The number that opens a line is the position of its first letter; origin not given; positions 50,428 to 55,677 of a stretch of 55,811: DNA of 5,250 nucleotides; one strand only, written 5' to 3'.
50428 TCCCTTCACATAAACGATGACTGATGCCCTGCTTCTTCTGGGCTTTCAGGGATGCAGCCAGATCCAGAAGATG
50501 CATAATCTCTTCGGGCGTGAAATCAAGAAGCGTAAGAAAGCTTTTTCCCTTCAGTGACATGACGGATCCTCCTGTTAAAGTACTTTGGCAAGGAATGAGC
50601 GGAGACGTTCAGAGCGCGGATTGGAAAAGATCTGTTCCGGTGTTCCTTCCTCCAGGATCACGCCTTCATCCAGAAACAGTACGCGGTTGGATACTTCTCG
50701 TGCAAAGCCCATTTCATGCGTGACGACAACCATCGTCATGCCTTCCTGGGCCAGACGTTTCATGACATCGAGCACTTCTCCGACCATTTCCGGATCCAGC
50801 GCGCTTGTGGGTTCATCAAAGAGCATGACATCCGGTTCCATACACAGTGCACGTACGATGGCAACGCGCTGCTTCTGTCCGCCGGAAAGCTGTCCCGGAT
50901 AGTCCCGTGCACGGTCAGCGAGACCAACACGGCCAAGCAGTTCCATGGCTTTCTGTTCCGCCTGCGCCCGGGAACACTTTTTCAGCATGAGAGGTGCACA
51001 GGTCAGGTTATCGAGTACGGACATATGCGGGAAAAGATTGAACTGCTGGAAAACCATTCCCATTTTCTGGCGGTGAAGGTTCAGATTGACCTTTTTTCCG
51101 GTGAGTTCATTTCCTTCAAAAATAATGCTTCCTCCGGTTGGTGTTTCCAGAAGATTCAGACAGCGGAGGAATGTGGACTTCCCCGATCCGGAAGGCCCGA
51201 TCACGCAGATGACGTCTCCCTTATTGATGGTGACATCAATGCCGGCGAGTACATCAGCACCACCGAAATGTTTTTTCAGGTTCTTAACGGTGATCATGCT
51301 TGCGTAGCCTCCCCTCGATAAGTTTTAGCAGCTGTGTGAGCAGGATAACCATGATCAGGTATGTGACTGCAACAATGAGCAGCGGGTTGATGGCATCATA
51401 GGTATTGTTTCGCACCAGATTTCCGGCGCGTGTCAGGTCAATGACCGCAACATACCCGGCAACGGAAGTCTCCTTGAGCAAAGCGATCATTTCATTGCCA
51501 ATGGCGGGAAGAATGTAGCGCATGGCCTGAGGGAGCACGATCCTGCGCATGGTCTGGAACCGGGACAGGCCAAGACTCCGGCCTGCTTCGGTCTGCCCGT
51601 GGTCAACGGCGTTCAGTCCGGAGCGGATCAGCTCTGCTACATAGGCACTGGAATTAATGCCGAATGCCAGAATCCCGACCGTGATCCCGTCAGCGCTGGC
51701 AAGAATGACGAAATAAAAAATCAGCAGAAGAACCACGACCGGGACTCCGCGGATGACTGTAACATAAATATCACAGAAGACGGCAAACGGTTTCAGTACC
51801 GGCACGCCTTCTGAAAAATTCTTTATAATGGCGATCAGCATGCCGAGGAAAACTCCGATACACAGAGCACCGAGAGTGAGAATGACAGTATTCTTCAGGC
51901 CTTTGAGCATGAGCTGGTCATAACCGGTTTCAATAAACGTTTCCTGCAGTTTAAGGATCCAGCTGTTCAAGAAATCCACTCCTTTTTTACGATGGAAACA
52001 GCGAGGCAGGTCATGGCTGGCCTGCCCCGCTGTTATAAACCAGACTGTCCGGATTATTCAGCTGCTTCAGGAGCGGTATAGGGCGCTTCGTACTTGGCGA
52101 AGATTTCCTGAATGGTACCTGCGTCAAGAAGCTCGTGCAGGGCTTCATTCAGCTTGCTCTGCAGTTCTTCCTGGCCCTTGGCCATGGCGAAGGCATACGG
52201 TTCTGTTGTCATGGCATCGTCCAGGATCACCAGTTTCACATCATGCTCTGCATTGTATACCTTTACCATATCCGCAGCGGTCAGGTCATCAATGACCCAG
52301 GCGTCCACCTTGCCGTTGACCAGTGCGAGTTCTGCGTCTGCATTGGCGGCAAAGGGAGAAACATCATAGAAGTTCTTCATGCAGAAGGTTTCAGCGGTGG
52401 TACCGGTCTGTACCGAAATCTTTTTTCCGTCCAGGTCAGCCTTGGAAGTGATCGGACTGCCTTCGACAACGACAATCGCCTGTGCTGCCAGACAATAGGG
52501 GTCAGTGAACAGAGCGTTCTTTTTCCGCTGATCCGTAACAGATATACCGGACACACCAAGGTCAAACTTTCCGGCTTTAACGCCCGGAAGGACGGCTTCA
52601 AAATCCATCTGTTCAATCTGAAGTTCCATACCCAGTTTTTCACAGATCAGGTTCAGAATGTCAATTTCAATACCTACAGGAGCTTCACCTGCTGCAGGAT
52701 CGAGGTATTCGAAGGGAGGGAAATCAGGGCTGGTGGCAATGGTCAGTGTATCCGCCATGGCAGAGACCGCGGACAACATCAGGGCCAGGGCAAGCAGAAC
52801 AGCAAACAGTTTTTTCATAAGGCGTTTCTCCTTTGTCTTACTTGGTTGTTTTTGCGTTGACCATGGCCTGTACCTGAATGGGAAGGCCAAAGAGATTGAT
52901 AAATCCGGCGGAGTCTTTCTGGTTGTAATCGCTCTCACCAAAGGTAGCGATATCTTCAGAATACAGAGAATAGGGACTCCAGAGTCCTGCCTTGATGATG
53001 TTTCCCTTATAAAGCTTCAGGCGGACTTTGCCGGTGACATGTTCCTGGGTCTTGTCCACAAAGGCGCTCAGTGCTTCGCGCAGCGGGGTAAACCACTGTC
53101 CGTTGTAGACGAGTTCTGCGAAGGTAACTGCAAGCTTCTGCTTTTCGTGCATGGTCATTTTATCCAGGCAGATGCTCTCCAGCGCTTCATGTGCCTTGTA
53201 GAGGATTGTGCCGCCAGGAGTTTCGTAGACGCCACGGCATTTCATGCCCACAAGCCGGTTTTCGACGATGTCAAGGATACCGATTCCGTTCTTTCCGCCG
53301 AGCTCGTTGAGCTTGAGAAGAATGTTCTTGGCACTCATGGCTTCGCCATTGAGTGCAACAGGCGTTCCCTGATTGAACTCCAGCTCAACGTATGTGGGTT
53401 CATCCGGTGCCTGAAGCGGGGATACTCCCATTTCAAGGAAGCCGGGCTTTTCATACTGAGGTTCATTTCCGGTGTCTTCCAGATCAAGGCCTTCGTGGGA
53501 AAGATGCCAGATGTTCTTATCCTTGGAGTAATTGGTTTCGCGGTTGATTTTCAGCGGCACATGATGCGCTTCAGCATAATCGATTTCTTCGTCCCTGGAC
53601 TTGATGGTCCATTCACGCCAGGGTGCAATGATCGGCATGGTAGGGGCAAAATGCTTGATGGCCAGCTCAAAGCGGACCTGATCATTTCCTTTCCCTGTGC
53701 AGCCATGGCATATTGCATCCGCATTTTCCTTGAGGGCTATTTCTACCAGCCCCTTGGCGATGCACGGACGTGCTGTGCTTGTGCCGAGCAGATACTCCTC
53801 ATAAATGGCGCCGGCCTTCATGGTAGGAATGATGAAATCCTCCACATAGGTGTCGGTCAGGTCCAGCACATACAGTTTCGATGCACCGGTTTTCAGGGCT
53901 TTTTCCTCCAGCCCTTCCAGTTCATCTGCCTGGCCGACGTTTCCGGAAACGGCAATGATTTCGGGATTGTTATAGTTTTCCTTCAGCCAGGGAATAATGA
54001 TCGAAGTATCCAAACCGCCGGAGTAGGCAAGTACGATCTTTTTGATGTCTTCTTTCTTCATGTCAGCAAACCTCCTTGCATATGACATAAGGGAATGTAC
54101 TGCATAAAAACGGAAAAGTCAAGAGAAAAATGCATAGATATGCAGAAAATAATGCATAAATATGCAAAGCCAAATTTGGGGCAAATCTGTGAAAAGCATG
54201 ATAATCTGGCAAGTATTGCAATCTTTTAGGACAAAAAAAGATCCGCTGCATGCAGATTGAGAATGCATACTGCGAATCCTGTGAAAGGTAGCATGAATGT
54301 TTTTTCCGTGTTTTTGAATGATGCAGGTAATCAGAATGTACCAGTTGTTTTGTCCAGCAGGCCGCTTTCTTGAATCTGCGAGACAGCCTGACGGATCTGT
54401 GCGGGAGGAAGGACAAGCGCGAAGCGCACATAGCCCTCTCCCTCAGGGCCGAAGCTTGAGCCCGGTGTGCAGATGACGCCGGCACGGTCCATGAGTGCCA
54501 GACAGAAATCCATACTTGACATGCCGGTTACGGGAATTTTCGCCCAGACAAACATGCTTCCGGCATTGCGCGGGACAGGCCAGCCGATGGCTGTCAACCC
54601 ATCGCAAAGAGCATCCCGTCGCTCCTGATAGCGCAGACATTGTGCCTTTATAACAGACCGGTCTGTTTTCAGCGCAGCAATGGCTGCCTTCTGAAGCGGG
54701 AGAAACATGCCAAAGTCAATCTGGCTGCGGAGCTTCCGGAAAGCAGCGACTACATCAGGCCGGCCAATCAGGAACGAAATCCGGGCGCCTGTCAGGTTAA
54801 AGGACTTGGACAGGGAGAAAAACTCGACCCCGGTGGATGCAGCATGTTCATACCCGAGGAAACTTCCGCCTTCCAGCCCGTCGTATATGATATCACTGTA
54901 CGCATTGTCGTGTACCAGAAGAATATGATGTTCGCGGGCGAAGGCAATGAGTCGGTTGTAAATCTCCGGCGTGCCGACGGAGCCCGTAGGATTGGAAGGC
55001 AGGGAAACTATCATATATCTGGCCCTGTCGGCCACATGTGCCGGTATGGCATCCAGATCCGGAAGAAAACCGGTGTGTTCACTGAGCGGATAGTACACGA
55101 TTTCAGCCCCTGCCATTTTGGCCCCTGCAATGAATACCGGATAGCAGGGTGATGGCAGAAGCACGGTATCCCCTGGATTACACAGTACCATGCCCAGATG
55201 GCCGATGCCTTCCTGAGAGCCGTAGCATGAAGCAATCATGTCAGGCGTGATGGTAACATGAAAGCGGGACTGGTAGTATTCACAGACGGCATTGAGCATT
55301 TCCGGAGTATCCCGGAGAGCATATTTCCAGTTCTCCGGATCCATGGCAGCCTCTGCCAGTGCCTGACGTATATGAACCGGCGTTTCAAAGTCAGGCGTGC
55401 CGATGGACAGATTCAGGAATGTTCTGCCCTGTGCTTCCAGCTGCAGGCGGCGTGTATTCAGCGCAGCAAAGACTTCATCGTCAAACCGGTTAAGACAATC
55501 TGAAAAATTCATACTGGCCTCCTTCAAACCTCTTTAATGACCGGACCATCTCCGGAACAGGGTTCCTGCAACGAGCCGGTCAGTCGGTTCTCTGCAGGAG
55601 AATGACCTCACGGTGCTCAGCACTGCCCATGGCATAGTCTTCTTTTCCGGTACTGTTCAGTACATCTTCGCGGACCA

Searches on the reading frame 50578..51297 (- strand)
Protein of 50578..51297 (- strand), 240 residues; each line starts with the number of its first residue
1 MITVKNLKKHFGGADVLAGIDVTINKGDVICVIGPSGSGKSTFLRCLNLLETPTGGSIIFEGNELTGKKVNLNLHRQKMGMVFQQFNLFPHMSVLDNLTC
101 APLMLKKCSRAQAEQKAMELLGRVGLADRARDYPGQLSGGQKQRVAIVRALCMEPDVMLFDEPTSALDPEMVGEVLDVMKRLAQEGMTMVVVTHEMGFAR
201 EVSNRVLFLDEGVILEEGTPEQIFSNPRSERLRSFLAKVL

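Call 20: search_protein_families(library=ncbifam, proteins=[window:50578-51297:-], max_evalue=0.00001)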
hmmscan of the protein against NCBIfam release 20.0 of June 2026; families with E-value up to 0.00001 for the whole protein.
window:50578-51297:- (240 aa): 187 families (the best 25 are shown)
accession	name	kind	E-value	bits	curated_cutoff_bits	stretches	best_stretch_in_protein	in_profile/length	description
NF007027.0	PRK09493.1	equivalog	7.7e-99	329.9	379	1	1-239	1-239/240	glutamine ABC transporter ATP-binding protein GlnQ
NF008428.0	PRK11264.1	equivalog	1.6e-94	315.8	406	1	1-240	3-248/250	L-cystine ABC transporter ATP-binding protein TcyN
TIGR03005.1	ectoine_ehuA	equivalog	1.4e-92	309.5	345.4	1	2-240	1-251/252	ectoine/hydroxyectoine ABC transporter ATP-binding protein EhuA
NF007908.0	PRK10619.1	equivalog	1.4e-88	296.4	466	1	3-238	7-254/257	histidine ABC transporter ATP-binding protein HisP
NF008338.0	PRK11124.1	equivalog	1.1e-74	251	369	1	2-237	3-241/242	arginine ABC transporter ATP-binding protein ArtP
TIGR00972.1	3a0107s01c2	equivalog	1.1e-71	241.1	343.2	1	2-238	2-245/248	phosphate ABC transporter ATP-binding protein PstB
TIGR02315.1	ABC_phnC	equivalog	8.8e-63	212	266.1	1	1-223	1-233/243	phosphonate ABC transporter ATP-binding protein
TIGR02314.1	ABC_MetN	equivalog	2.1e-62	211.1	499.7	1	1-237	1-242/343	methionine ABC transporter ATP-binding protein MetN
TIGR01186.1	proV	subfamily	1.1e-61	208.9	326.6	1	12-239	4-233/363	betaine/proline/choline family ABC transporter ATP-binding protein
TIGR03265.1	PhnT2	equivalog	9.7e-61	205.9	457.7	1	2-237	5-236/353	putative 2-aminoethylphosphonate ABC transporter ATP-binding protein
TIGR00968.1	3a0106s01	subfamily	7.8e-59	199.1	342.75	1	2-239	1-234/237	sulfate ABC transporter ATP-binding protein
NF043075.1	MMSYN1_0197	equivalog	2.3e-56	191.2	550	1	1-236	2-233/341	spermidine/putrescine ABC transporter ATP-binding protein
NF008105.0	PRK10851.1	equivalog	3.8e-56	190.3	502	1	2-239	3-240/362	sulfate/thiosulfate ABC transporter ATP-binding protein CysA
NF040933.2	ABC_arch_GlcV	equivalog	5.5e-56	190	450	1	2-235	3-241/357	glucose ABC transporter ATP-binding protein GlcV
NF006987.0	PRK09452.1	equivalog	4.6e-55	186.8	482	1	2-235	18-247/378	spermidine/putrescine ABC transporter ATP-binding protein PotA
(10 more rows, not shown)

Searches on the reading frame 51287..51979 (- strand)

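Call 20: search_protein_families(library=ncbifam, proteins=[window:51287-51979:-], max_evalue=0.00001)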
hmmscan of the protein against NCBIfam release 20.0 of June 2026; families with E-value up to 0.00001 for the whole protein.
window:51287-51979:- (231 aa): 13 families
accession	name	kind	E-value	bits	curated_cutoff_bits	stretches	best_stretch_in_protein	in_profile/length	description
NF011680.0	PRK15100.1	equivalog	3.1e-40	138.4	300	1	23-230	14-219/222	cystine ABC transporter permease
TIGR03004.1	ectoine_ehuC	equivalog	4.1e-39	134.7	196.95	1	19-227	2-208/214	ectoine/hydroxyectoine ABC transporter permease subunit EhuC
TIGR03003.1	ectoine_ehuD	equivalog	1.2e-37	129.9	205.2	1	24-224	13-211/212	ectoine/hydroxyectoine ABC transporter permease subunit EhuD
NF007028.0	PRK09494.1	equivalog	1.3e-35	123.3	303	1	23-226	14-217/219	glutamine ABC transporter permease GlnP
NF008337.0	PRK11123.1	equivalog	2.8e-30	105.6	277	1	29-229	12-234/238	arginine ABC transporter permease ArtQ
NF011651.0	PRK15069.1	subfamily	1.3e-27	96.7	306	1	22-227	17-230/237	histidine ABC transporter permease HisM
NF011714.0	PRK15135.1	subfamily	1.3e-26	93.9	319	1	18-225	3-219/228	histidine ABC transporter permease HisQ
NF008336.0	PRK11122.1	equivalog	3.9e-25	88.8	248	1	21-225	5-215/222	arginine ABC transporter permease ArtM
NF011687.0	PRK15107.1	equivalog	2.4e-24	86.5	318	1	24-217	16-215/224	glutamate/aspartate ABC transporter permease GltK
TIGR01726.1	HEQRo_perm_3TM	subfamily_domain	1.6e-15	57.4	42.2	1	23-120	4-99/99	ABC transporter permease subunit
NF008049.0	PRK10782.1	subfamily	4.5e-13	49.4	212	1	22-225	7-210/217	methionine ABC transporter permease MetI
TIGR01097.1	PhnE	equivalog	2e-11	43.8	216.7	1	23-157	56-185/252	phosphonate ABC transporter, permease protein PhnE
TIGR00974.1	3a0107s02c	equivalog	4.6e-10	39.1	193.45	1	25-159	53-189/272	phosphate ABC transporter permease PstA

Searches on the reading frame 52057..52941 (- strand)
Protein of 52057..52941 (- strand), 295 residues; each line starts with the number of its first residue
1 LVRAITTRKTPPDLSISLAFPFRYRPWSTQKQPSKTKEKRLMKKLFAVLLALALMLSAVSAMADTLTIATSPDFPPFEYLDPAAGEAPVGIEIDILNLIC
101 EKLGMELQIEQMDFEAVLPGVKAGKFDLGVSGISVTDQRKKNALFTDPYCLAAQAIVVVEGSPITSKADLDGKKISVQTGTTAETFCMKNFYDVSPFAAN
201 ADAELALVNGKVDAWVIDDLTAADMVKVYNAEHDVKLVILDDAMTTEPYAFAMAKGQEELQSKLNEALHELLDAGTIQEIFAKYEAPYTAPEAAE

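Call 20: search_protein_families(library=ncbifam, proteins=[window:52057-52941:-], max_evalue=0.00001)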
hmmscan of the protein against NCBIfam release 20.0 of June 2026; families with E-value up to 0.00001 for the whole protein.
window:52057-52941:- (295 aa): 15 families
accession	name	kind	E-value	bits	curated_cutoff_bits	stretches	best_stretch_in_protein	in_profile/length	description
TIGR01096.1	3A0103s03R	subfamily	3.6e-47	161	256.35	1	45-284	4-249/250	lysine/arginine/ornithine ABC transporter substrate-binding protein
NF007029.0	PRK09495.1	equivalog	2.6e-35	122.4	303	1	43-284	2-242/248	glutamine ABC transporter substrate-binding protein GlnH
NF041764.1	ArtI_Ecoli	equivalog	9.6e-33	113.6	522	1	42-284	1-240/243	arginine ABC transporter substrate-binding protein ArtI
NF011583.0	PRK15007.1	subfamily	3.4e-32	111.7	358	1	42-284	1-240/243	arginine ABC transporter substrate-binding protein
NF008426.0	PRK11260.1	equivalog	4.5e-27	95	312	1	63-284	40-259/266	cystine ABC transporter substrate-binding protein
NF041765.1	ArtJ_Ecoli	equivalog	2.4e-26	92.8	510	1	42-283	1-239/243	arginine ABC transporter substrate-binding protein ArtJ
NF011965.0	PRK15437.1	equivalog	6.1e-23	81.7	459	1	44-284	3-252/260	histidine ABC transporter substrate-binding protein HisJ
NF011586.0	PRK15010.1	equivalog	7.1e-23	81.5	440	1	46-284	8-252/260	lysine/arginine/ornithine ABC transporter substrate-binding protein ArgT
TIGR02995.1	ectoine_ehuB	equivalog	2.7e-18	66.2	190.9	1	74-284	42-259/275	ectoine/hydroxyectoine ABC transporter substrate-binding protein EhuB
NF052427.1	StpK7MSMEG_1200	equivalog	1.7e-17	63.1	900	1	65-283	363-583/601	serine/threonine protein kinase StpK7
NF008112.0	PRK10859.1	equivalog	2.3e-12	46.1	354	1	85-284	60-264/483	membrane-bound lytic murein transglycosylase MltF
NF008885.0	PRK11917.1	equivalog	5.4e-09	36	373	1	64-261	38-236/259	bifunctional adhesin/ABC transporter aspartate/glutamate-binding protein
NF008588.0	PRK11553.1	subfamily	2.2e-08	33.4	299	1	151-219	108-184/319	aliphatic sulfonate ABC transporter substrate-binding protein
NF008063.0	PRK10797.1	subfamily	5.2e-08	32.4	375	1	113-284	94-269/302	glutamate/aspartate ABC transporter substrate-binding protein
TIGR01728.1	SsuA_fam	subfamily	2.5e-07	30.2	163.5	1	152-218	83-157/290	aliphatic sulfonate ABC transporter substrate-binding protein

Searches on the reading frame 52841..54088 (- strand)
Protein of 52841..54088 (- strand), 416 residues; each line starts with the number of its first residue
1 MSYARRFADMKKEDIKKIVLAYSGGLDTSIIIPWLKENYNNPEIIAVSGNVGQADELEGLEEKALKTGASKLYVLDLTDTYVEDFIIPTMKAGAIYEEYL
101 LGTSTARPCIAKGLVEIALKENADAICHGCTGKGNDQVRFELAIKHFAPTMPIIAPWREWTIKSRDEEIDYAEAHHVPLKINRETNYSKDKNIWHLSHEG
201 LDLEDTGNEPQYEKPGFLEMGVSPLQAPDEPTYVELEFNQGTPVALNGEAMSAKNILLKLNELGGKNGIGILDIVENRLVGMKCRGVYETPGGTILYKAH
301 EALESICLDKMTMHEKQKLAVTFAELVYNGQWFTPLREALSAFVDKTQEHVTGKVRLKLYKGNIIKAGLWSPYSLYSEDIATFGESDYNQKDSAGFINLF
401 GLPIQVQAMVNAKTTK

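Call 20: search_protein_families(library=ncbifam, proteins=[window:52841-54088:-], max_evalue=0.00001)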
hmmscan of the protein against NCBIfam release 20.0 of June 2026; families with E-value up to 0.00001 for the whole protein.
window:52841-54088:- (416 aa): 6 families
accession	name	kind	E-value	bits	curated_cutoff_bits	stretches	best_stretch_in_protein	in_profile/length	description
NF001770.0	PRK00509.1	equivalog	2.9e-171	569.9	334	1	14-411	3-398/401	argininosuccinate synthase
TIGR00032.1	argG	equivalog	2.4e-132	442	268.2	1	17-409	1-391/394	argininosuccinate synthase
NF010392.0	PRK13820.1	equivalog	2.8e-121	405.3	512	1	16-411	3-392/395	argininosuccinate synthase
NF003385.0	PRK04527.1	equivalog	6.7e-67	225.8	603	1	16-413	4-398/401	argininosuccinate synthase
NF003779.0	PRK05370.1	equivalog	1.3e-46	159.3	657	1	16-363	12-368/448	argininosuccinate synthase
NF038212.1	argG_rel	exception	1.8e-45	155.5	425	1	13-379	12-371/381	argininosuccinate synthase-related protein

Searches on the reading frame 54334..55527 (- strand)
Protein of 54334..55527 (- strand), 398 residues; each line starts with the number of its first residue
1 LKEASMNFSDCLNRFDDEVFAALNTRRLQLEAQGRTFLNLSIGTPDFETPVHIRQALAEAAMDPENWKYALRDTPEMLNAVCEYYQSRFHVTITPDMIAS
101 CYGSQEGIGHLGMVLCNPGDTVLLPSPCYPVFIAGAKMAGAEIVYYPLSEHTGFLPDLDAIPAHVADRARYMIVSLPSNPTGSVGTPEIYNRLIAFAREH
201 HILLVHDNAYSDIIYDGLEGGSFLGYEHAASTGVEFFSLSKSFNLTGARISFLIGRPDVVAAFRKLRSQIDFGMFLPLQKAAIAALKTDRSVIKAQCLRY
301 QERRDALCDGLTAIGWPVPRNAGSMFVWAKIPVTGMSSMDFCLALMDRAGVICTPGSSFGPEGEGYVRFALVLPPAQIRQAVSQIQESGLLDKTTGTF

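Call 20: search_protein_families(library=ncbifam, proteins=[window:54334-55527:-], max_evalue=0.00001)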
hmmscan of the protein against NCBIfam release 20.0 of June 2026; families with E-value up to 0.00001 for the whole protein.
window:54334-55527:- (398 aa): 64 families (the best 25 are shown)
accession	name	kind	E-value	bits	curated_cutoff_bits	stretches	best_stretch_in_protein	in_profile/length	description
NF005815.0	PRK07681.1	equivalog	3.7e-126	421.4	545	1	8-393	5-390/399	LL-diaminopimelate aminotransferase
NF006756.0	PRK09276.1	subfamily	1.4e-113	379.7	507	1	6-388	2-385/387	LL-diaminopimelate aminotransferase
TIGR03540.1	DapC_direct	equivalog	1.8e-109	366.2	593.25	1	9-387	3-382/383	LL-diaminopimelate aminotransferase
NF005613.0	PRK07366.1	equivalog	2e-101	339.9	486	1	6-387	1-386/391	LL-diaminopimelate aminotransferase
NF005977.0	PRK08068.1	subfamily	1.1e-97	327.8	494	1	6-391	3-389/391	transaminase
NF006033.0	PRK08175.1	equivalog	8.3e-97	324.7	647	1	11-387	12-392/407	alanine transaminase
NF004611.0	PRK05942.1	equivalog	5.2e-93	312.1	628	1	6-390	6-391/394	aspartate aminotransferase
NF006604.0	PRK09148.1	equivalog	7.7e-90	301.8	648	1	12-387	8-387/406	LL-diaminopimelate aminotransferase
NF006387.0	PRK08636.1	equivalog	2.2e-83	280.5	675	1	10-386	8-395/403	LL-diaminopimelate aminotransferase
NF041364.1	GntC_guanitoxin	equivalog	2.1e-72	244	415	1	38-387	1-355/356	guanitoxin biosynthesis PLP-dependent (S)-gamma-hydroxy-L-arginine cyclodehydratase GntC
NF004937.0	PRK06290.1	equivalog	1.8e-67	227.8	585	1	36-341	45-350/410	LL-diaminopimelate aminotransferase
NF004770.0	PRK06108.1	subfamily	7.3e-55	186.4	422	1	36-386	37-389/396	pyridoxal phosphate-dependent aminotransferase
TIGR03537.1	DapC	equivalog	8.3e-55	186.1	453.6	1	39-383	4-345/350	succinyldiaminopimelate transaminase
NF005855.0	PRK07777.1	equivalog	1.6e-52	179.1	553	1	12-386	10-385/391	pyridoxal phosphate-dependent aminotransferase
NF006229.0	PRK08361.1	equivalog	4.3e-52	177.4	624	1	37-387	35-386/391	aspartate aminotransferase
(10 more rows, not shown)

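Call 44: search_protein_families(library=pfam, proteins=[window:54334-55527:-], max_evalue=0.001)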
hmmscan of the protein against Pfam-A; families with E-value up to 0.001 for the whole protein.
window:54334-55527:- (398 aa): 1 family
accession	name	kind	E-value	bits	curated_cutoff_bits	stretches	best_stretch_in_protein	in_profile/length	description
PF00155.27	Aminotran_1_2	-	1e-58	199.7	19.7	1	37-385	3-361/361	Aminotransferase class I and II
